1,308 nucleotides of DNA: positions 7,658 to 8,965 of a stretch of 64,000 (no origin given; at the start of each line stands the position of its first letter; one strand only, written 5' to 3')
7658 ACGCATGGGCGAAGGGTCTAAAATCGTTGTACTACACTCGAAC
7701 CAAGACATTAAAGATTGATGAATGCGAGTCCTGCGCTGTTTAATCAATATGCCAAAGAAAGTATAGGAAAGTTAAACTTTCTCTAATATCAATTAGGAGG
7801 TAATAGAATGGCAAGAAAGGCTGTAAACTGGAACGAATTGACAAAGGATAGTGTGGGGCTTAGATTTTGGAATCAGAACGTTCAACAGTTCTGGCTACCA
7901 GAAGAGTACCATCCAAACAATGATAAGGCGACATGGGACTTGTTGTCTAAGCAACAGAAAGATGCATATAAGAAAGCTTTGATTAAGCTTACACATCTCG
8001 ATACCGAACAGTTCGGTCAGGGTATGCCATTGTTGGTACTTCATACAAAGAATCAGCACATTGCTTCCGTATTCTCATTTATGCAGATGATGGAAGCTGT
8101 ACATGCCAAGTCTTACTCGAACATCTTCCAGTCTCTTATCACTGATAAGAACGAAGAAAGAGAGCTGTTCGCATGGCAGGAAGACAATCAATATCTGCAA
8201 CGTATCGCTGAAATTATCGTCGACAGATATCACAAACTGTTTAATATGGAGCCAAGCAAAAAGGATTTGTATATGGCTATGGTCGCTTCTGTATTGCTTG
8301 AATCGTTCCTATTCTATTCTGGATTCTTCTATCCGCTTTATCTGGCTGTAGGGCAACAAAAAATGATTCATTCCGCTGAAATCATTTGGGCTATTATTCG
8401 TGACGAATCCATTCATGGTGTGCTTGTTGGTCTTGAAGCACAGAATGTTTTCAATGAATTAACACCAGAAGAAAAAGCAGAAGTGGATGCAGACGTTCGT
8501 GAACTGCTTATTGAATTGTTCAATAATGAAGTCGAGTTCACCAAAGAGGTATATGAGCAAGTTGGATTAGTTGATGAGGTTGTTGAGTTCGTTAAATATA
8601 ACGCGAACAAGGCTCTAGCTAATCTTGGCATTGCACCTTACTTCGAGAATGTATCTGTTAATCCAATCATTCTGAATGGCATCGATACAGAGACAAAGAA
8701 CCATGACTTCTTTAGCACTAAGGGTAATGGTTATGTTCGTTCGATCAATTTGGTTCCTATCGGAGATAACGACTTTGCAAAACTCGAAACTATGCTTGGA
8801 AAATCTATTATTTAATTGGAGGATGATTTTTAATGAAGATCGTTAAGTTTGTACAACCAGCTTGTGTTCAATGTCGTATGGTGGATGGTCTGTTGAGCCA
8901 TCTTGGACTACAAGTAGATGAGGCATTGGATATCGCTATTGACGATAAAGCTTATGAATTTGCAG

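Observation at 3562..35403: Conserved 16-nt element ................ repeated about 16 times, at fixed register inside the spacer of consensus sigmaA promoters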

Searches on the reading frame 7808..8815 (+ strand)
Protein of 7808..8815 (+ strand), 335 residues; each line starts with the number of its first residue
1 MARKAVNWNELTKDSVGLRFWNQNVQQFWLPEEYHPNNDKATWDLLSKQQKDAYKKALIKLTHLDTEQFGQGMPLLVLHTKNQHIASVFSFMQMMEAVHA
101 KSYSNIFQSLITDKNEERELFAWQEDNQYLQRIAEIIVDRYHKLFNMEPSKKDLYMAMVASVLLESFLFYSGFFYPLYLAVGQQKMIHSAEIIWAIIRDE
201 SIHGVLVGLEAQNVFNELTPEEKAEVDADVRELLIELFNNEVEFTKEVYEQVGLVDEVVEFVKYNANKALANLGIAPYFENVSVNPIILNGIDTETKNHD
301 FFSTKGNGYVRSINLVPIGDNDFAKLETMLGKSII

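Call 26: find_encoding_contigs(protein=window:7808-8815:+, flank=10000, max_places=6)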
Protein window:7808-8815:+ (335 aa): 7 contigs read that carry it; 3 places shown.
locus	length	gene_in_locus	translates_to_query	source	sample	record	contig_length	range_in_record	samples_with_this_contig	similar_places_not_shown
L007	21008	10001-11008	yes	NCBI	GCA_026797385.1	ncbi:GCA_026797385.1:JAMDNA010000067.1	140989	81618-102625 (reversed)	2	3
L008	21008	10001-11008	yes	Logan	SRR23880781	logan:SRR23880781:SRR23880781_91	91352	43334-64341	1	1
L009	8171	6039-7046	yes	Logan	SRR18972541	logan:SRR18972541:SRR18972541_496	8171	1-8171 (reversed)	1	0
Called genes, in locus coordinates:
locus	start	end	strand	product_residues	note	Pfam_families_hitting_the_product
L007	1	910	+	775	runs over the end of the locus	PF13671:AAA_33, PF00149:Metallophos, PF09511:RNA_lig_T4_1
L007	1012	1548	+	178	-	PF00625:Guanylate_kin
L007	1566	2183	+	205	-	PF26927:Phage_SPbeta_YorH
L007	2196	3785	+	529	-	-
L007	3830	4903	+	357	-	PF08275:DNAG_N (weak)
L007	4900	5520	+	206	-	PF06725:3D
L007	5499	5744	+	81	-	-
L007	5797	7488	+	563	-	PF01368:DHH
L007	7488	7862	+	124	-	PF07972:Flavodoxin_NdrI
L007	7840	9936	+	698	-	PF08343:RNR_N, PF00317:Ribonuc_red_lgN, PF02867:Ribonuc_red_lgC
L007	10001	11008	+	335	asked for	PF00268:Ribonuc_red_sm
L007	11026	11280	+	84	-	PF00085:Thioredoxin, PF13098:Thioredoxin_2 (weak)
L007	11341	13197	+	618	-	PF13597:NRDD, PF11230:YjjI-like (faint), PF01228:Gly_radical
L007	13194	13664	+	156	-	PF13353:Fer4_12, PF04055:Radical_SAM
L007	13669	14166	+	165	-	PF05014:Nuc_deoxyrib_tr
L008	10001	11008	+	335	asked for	PF00268:Ribonuc_red_sm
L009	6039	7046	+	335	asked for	PF00268:Ribonuc_red_sm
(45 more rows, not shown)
